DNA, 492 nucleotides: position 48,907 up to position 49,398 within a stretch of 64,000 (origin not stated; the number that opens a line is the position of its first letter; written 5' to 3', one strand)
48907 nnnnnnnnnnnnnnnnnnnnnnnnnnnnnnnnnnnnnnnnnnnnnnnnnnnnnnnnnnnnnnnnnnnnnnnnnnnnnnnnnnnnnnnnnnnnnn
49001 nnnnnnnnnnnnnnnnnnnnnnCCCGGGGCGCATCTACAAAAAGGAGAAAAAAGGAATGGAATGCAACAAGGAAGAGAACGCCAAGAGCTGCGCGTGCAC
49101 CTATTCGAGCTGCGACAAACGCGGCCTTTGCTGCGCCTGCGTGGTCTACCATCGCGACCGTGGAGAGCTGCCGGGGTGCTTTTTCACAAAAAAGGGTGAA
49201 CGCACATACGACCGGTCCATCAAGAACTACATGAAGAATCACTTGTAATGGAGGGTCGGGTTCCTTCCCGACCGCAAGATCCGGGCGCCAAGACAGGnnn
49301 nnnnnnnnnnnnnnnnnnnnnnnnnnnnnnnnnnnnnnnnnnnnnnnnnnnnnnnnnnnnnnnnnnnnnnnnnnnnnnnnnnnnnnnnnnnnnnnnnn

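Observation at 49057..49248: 63-aa ORF with 8 cysteines in a fixed spacing: candidate RiPP precursor or metal/Fe-S mini-domain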

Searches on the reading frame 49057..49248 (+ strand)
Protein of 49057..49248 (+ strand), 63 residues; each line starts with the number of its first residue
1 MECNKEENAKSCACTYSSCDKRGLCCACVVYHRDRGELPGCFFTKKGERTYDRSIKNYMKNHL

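Call 3: search_protein_families(library=pfam, proteins=[window:49057-49248:+], max_evalue=0.01)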
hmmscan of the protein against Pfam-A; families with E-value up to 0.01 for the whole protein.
window:49057-49248:+ (63 aa): 1 family
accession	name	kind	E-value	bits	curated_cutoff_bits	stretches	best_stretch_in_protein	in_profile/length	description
PF20095.4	DUF6485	-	2.2e-07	31.7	24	1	7-59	2-62/70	Domain of unknown function (DUF6485)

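Call 4: search_protein_families(library=ncbifam, proteins=[window:49057-49248:+], max_evalue=0.01)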
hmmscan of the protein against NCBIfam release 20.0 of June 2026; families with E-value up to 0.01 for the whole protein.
window:49057-49248:+ (63 aa): 0 families

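Call 5: find_homologous_proteins(query=window:49057-49245:+, max_evalue=0.001)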
Query window:49057-49245:+ (63 aa): 38 proteins with E <= 0.001 among 38 candidates.
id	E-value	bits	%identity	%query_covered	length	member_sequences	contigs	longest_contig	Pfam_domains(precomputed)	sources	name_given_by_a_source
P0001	1.6e-37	143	100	100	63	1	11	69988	PF20095.5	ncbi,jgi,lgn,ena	-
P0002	6.9e-27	110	77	98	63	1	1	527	PF20095.5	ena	-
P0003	7.9e-23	97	70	90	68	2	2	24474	PF20095.5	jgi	-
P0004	2.7e-22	95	71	89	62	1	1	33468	PF20095.5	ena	-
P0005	3.4e-22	95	66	94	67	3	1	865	PF20095.5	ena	-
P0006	3.6e-22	95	65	98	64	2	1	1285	PF20095.5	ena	-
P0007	6.2e-22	94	63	98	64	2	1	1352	PF20095.5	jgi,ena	-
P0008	7.2e-22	94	66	94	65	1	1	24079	PF20095.5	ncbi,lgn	ncbi:MAG: DUF6485 family protein [Candidatus Edwardsbacteria bacterium]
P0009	8.1e-22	94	60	98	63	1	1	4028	PF20095.5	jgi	-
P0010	1.2e-21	93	63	98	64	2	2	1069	PF20095.5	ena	-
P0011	1.5e-21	93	63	95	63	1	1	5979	PF20095.5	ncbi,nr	ncbi:MAG: hypothetical protein HQ569_08090 [Actinobacteria bacterium]|nr:hypothetical protein [Actin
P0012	1.6e-21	93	69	92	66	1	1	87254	PF20095.5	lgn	-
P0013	1.8e-21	93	67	95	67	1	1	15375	PF20095.5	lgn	-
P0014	3.2e-21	92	61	98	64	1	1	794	PF20095.5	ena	-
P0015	5.6e-21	91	64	94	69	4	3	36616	PF20095.5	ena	-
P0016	7.8e-21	91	61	98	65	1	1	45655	PF20095.5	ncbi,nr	ncbi:MAG: DUF6485 family protein [Candidatus Saelkia tenebricola]|nr:DUF6485 family protein [Candida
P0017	2.2e-20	89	58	95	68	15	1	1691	PF20095.5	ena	-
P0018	4.0e-20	89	68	95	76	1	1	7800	PF20095.5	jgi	jgi:hypothetical protein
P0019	4.4e-20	88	61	94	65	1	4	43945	PF20095.5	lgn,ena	-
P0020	5.6e-20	88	59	97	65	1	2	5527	PF20095.5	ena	-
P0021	1.3e-19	87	61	90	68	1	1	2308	PF20095.5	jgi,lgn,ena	-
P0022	3.4e-19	86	63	94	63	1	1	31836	PF20095.5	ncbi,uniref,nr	ncbi:DUF6485 family protein [Candidatus Oleimmundimicrobium sp.]|uniref:DUF6485 family protein n=1 T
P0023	9.6e-19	84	61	98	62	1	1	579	PF20095.5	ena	-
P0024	1.0e-18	84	63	98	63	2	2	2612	PF20095.5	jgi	jgi:hypothetical protein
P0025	1.3e-18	84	55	95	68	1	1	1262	PF20095.5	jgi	-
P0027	2.4e-18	83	59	97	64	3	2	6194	PF20095.5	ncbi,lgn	-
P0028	3.4e-18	83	64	94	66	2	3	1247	PF20095.5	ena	-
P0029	4.0e-18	82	55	98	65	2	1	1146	PF20095.5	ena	-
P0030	5.2e-18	82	63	98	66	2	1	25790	PF20095.5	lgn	-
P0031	6.8e-18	82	64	94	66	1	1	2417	PF20095.5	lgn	-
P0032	1.2e-17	81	63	94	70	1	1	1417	PF20095.5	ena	-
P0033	1.2e-17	81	53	98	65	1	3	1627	PF20095.5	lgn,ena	-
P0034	1.2e-17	81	63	94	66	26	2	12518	PF20095.5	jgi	jgi:hypothetical protein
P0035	2.0e-17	80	55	98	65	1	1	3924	PF20095.5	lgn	-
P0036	2.1e-17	80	65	90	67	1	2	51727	PF20095.5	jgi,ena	-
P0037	9.8e-17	78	58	90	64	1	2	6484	PF20095.5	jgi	-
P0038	1.2e-16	78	59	94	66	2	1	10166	PF20095.5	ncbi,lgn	-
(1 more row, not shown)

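Call 6: search_solved_structures(query=window:49057-49245:+, max_evalue=10, show_alignments=2)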
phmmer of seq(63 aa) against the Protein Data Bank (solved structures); distinct sequences matched with E-value up to 10: 0.

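Call 8: find_encoding_contigs(protein=P0001, flank=6000, max_places=6)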
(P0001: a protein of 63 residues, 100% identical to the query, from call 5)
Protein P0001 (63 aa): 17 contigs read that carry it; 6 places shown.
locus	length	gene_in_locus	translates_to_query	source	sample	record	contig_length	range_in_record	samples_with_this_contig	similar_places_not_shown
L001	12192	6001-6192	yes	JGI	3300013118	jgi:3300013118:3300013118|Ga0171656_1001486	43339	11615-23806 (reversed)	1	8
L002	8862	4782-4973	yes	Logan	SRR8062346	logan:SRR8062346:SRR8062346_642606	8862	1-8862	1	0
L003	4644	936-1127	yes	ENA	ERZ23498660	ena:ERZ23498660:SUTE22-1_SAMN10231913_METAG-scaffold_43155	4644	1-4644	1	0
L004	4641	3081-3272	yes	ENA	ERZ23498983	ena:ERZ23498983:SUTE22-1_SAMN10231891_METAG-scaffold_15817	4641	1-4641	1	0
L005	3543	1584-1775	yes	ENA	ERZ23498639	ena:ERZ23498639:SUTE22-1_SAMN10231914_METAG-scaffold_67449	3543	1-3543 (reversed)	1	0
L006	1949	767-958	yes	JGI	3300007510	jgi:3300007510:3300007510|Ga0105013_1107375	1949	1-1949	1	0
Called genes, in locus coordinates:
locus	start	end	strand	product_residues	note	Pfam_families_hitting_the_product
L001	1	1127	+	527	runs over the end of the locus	PF00884:Sulfatase, PF01663:Phosphodiest (weak), PF16347:SGSH_C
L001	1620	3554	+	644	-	PF22904:NOMO1-like_2nd (faint), PF00775:Dioxygenase_C (faint), PF02369:Big_1 (faint), PF10670:DUF4198 (faint), PF13620:CarboxypepD_reg, PF13715:CarbopepD_reg_2 (faint), PF09430:EMC7_beta-sandw (faint), PF13620:CarboxypepD_reg, +5 more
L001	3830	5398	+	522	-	PF02310:B12-binding, PF04055:Radical_SAM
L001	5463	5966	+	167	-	PF00359:PTS_EIIA_2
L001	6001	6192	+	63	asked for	PF20095:DUF6485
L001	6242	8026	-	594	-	PF02310:B12-binding, PF04055:Radical_SAM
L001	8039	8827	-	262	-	PF01558:POR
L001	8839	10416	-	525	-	PF01855:POR_N, PF02775:TPP_enzyme_C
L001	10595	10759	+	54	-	-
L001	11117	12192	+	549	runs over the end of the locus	PF13426:PAS_9 (weak), PF00512:HisKA, PF02518:HATPase_c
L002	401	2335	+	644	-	PF22904:NOMO1-like_2nd (faint), PF00775:Dioxygenase_C (faint), PF02369:Big_1 (faint), PF10670:DUF4198 (faint), PF13620:CarboxypepD_reg, PF13715:CarbopepD_reg_2 (faint), PF09430:EMC7_beta-sandw (faint), PF13620:CarboxypepD_reg, +5 more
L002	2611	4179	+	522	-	PF02310:B12-binding, PF04055:Radical_SAM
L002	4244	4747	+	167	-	PF00359:PTS_EIIA_2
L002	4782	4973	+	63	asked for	PF20095:DUF6485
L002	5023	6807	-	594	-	PF02310:B12-binding, PF04055:Radical_SAM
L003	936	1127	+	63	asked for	PF20095:DUF6485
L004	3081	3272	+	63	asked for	PF20095:DUF6485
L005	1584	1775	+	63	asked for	PF20095:DUF6485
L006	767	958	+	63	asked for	PF20095:DUF6485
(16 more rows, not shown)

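Call 9: find_encoding_contigs(protein=P0012, flank=5000, max_places=2)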
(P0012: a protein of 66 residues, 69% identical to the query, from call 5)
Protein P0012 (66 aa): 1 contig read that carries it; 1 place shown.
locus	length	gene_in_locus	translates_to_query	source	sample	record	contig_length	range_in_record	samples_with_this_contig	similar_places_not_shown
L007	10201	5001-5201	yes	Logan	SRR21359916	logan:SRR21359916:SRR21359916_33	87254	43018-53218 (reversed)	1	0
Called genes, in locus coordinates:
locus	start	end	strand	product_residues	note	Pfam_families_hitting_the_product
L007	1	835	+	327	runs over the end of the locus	PF03968:LptD_N (faint)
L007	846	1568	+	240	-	PF00005:ABC_tran, PF13304:AAA_21 (faint)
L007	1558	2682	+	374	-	PF03739:LptF_LptG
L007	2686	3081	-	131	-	PF02410:RsfS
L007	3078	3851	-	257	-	PF01503:PRA-PH (faint), PF12643:MazG-like (faint), PF03819:MazG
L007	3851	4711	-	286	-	PF01634:HisG, PF08029:HisG_C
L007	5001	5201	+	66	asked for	PF20095:DUF6485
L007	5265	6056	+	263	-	PF01975:SurE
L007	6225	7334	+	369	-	PF13646:HEAT_2 (faint)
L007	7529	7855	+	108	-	-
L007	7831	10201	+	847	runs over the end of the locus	PF19864:Radical_SAM_N2, PF04055:Radical_SAM, PF10105:DUF2344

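Call 10: find_encoding_contigs(protein=P0016, flank=5000, max_places=2)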
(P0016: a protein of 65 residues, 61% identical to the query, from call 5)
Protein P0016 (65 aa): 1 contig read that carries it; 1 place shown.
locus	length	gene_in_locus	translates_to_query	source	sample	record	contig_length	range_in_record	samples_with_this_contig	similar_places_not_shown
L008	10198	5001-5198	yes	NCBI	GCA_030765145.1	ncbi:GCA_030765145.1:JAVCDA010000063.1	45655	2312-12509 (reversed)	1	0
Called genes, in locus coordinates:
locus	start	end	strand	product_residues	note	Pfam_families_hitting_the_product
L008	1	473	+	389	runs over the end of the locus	PF01590:GAF, PF13185:GAF_2, PF13492:GAF_3, PF00990:GGDEF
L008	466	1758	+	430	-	PF00990:GGDEF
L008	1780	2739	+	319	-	PF00480:ROK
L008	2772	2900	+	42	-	-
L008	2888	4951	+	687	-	PF03968:LptD_N (faint)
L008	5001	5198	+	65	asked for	PF20095:DUF6485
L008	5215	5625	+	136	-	PF02577:BFN_dom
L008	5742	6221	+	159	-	PF12641:Flavodoxin_3 (weak), PF12724:Flavodoxin_5, PF00258:Flavodoxin_1, PF03358:FMN_red (weak)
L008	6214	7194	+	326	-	PF01073:3Beta_HSD, PF01370:Epimerase, PF02719:Polysacc_synt_2 (faint), PF04321:RmlD_sub_bind, PF16363:GDP_Man_Dehyd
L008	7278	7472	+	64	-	PF12728:HTH_17 (weak), PF13411:MerR_1, PF00376:MerR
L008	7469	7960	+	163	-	-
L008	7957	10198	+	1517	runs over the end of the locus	PF03958:Secretin_N, PF07660:STN, PF21305:type_II_gspD_N0 (weak), PF00263:Secretin, PF07719:TPR_2 (faint), PF14853:Fis1_TPR_C (faint), PF14863:Alkyl_sulf_dimr (faint), PF13428:TPR_14 (faint), +8 more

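Call 11: find_encoding_contigs(protein=P0036, flank=5000, max_places=2)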
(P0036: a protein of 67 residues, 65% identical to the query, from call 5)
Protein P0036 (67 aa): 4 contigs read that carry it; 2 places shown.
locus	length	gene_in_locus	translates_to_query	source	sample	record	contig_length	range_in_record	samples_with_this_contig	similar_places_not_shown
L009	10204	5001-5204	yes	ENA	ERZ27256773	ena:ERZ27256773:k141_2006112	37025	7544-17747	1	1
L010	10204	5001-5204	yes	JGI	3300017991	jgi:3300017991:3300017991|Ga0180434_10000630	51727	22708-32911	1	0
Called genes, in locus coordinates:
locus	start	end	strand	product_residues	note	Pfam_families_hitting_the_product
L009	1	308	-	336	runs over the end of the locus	PF21360:PylC-like_N, PF02655:ATP-grasp_3, PF13535:ATP-grasp_4 (faint), PF15632:ATPgrasp_Ter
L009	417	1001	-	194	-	PF02397:Bac_transf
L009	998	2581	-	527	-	-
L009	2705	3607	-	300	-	PF01040:UbiA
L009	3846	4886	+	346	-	PF01073:3Beta_HSD, PF01370:Epimerase, PF02719:Polysacc_synt_2 (weak), PF04321:RmlD_sub_bind, PF13460:NAD_binding_10, PF16363:GDP_Man_Dehyd, PF07993:NAD_binding_4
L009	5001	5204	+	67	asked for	PF20095:DUF6485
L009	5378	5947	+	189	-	PF00117:GATase, PF07722:Peptidase_C26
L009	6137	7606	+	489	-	-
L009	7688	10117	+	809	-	PF18582:HZS_alpha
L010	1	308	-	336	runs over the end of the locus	PF21360:PylC-like_N, PF02655:ATP-grasp_3, PF13535:ATP-grasp_4 (faint), PF15632:ATPgrasp_Ter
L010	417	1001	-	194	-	PF02397:Bac_transf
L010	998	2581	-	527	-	-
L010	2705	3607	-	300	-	PF01040:UbiA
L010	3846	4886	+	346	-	PF01073:3Beta_HSD, PF01370:Epimerase, PF02719:Polysacc_synt_2 (weak), PF04321:RmlD_sub_bind, PF13460:NAD_binding_10, PF16363:GDP_Man_Dehyd, PF07993:NAD_binding_4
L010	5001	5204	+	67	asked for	PF20095:DUF6485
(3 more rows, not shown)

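Call 12: find_encoding_contigs(protein=P0004, flank=5000, max_places=2)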
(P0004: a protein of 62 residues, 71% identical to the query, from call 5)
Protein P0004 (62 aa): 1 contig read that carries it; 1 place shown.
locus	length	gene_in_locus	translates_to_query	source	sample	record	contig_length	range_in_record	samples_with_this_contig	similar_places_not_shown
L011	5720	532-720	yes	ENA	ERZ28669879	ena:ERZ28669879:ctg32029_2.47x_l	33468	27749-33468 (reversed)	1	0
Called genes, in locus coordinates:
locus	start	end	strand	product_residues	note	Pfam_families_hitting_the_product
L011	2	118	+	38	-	?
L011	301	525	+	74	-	-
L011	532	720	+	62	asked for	PF20095:DUF6485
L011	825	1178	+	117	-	PF02261:Asp_decarbox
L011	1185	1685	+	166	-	PF01327:Pep_deformylase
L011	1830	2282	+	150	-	PF09424:YqeY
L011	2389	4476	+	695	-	PF01544:CorA, PF01595:CNNM, PF00571:CBS (faint), PF03471:CorC_HlyC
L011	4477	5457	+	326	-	PF01595:CNNM, PF00571:CBS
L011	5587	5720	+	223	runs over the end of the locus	PF02080:TrkA_C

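Call 16: find_related_loci(query=A2, collection=genome_contigs, flank=6000)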
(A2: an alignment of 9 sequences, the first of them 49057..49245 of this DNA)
Query A2 (63 aa) in genome_contigs; peptide patterns used: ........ (x = any residue, [..] = any of these).
209 stretches matched a pattern; 159 encode a relative of the query (tblastn E <= 1e-3); the best 80 are kept; 80 distinct loci.
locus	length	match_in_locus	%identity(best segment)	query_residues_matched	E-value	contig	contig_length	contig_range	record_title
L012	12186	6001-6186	61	1-62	1e-25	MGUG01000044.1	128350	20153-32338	MAG: Elusimicrobia bacterium GWC2_64_44 gwc2_scaffold_461, whole genome shotgun sequence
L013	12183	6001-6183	62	1-61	2e-25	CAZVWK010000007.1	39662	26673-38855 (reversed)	MAG TPA_asm: uncultured Elusimicrobiaceae bacterium isolate binchicken_co37_74 genome assembly, contig: NODE_429_length_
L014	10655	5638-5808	63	4-60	2e-25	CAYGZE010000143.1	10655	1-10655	MAG TPA_asm: uncultured Anaerolineales bacterium isolate ERP119294_co1_415 genome assembly, contig: NODE_8555_length_106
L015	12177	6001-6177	64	4-62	4e-25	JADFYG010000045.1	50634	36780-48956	MAG: Candidatus Riflebacteria bacterium isolate nDJH6bin19 nDJH6_bin19_NODE_45_length_50634_cov_5.024690, whole genome s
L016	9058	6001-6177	66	1-59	7e-25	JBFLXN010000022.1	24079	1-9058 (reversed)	MAG: Candidatus Edwardsbacteria bacterium isolate MAG059 MAG059_22, whole genome shotgun sequence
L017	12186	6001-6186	63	1-62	1e-24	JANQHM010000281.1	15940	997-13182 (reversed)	MAG: Candidatus Gastranaerophilales bacterium isolate PL23b_bin.96 k99_3091357, whole genome shotgun sequence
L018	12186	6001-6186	63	1-62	9e-25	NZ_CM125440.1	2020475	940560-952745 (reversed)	Desulfothermobacter acidiphilus strain 3408-1 chromosome, whole genome shotgun sequence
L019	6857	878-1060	61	1-61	1e-24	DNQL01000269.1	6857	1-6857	MAG TPA_asm: Elusimicrobia bacterium isolate UBA11179 contig_33226, whole genome shotgun sequence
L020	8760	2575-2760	61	1-62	1e-24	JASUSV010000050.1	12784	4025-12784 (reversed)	MAG: Clostridia bacterium isolate DJKA97_NP-J24_bin.48 scaffold_1461, whole genome shotgun sequence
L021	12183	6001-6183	61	1-61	2e-24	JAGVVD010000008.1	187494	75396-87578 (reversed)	MAG: Elusimicrobia bacterium isolate WAS_Bin_5 WAS_Bin_5_scaffold_6, whole genome shotgun sequence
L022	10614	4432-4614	57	1-61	2e-24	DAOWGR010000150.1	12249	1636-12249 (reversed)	MAG TPA_asm: Elusimicrobiota bacterium isolate CSMAG_1996 CSMAG_1996_k141_4898733_length_12249_cov_11.3821, whole genome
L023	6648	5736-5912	66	1-59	2e-24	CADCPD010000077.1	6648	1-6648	uncultured bacterium isolate RUG14857 genome assembly, contig: RUG14857_asm_77, whole genome shotgun sequence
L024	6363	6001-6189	63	1-62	2e-24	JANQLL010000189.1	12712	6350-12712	MAG: Candidatus Gastranaerophilales bacterium isolate PL25a_bin.58 k99_2463101, whole genome shotgun sequence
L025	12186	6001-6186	60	1-62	3e-24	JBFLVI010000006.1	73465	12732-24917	MAG: Bacillota bacterium isolate MAG002 MAG002_6, whole genome shotgun sequence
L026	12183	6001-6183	57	1-61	4e-24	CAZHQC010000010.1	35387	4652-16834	MAG TPA_asm: uncultured Elusimicrobiaceae bacterium isolate binchicken_co49_18 genome assembly, contig: NODE_363_length_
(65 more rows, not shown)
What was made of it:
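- Distribution: 159 species genomes found with a single peptide pattern, from Elusimicrobia, Gastranaerophilales, Bacillota, Planctomycetota, Nitrospirota, Omnitrophota, Patescibacteria, Bathyarchaeota, Methanosarcinales and Thermoplasmatota (call 16).
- Tried and rejected: The rerun used a single pattern, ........, so the count of 159 genomes is a lower bound (call 16).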

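Call 30: predict_structure(alignment_id=A1)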
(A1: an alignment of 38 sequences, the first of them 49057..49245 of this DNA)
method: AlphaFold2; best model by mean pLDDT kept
length: 63 residues; sequences in the alignment: 38
mean_pLDDT: 86.2   pTM: 0.64
mean pLDDT of the five models: 86.2, 86.2, 85.9, 70.8, 70.1
residues with pLDDT >= 90: 12; 70-90: 49; 50-70: 2; < 50: 0
segments of 3 or more residues with pLDDT < 50: none
pLDDT, mean of each block of 10 residues (from residue 1): 82 87 90 90 87 87 71
secondary structure, 60 per line:
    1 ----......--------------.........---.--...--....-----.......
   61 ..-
elements in order: H5-10 H25-33 H45-48 H55-62
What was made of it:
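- On Zinc ribbon / rubredoxin-like knuckle fold: The model has no beta strands (call 30).
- Fold: pLDDT 86.2 with helices at 5-10, 25-33, 45-48 and 55-62 (call 30). The model has no beta strands and four short helices (call 30).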

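Call 34: fold_search(model_id=the predicted structure, library=pdb)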
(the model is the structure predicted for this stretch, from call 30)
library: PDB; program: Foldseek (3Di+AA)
matches with E <= 10: 2; with E <= 0.001: 0
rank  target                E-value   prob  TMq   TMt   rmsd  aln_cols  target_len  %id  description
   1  6hay_E                5.2e+00  0.01  0.21  0.13   9.9        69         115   14  Crystal structure of PROTAC 1 in complex with the bromodomain of human SMARCA2 and pVHL:ElonginC:ElonginB (released 2019-06-12)
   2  1wgn_MODEL_1_A        8.9e+00  0.02  0.22  0.22   7.3        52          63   15  Solution Structure of UBA domain of Human Ubiquitin Associated Protein 1 (UBAP1) (released 2004-11-28)
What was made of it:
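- Foldseek finds no zinc ribbon, rubredoxin or ferredoxin in the PDB (best E = 5.2; call 34). Foldseek does not retrieve 5FD3 or EZH2 (call 34).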

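Call 35: search_protein_representatives(alignment_id=A1)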
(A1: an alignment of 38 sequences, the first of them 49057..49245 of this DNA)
Query: 38 sequences, 65 profile positions. Proteins with E-value up to 0.001 (for the whole library): 531; up to 1e-10: 195; up to 1e-30: 1. The best 150 are listed.
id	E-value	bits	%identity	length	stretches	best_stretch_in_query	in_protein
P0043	8.0e-34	131.4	-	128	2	2-61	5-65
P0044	1.3e-26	108.3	-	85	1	1-63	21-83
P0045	3.3e-26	107.0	-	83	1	2-62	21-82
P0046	5.6e-26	106.3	-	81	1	2-62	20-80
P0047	1.6e-25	104.8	-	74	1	1-63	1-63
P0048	2.3e-25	104.3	-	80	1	2-62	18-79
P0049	7.1e-25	102.8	-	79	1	1-63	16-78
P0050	7.8e-25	102.6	-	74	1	2-62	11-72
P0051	2.4e-24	101.0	-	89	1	2-60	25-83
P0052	1.6e-23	98.4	-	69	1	1-64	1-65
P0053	2.5e-23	97.8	-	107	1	2-62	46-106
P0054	3.0e-23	97.5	-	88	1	2-63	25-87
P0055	3.4e-23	97.4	-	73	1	1-63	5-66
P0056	3.6e-23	97.3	-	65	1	2-62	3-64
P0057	3.6e-23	97.3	-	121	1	1-61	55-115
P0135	1.1e-16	76.5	-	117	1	7-63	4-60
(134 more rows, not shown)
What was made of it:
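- Family size and architecture: 531 clusters at 50% identity, with the top 150 all 50-132 aa (call 35).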
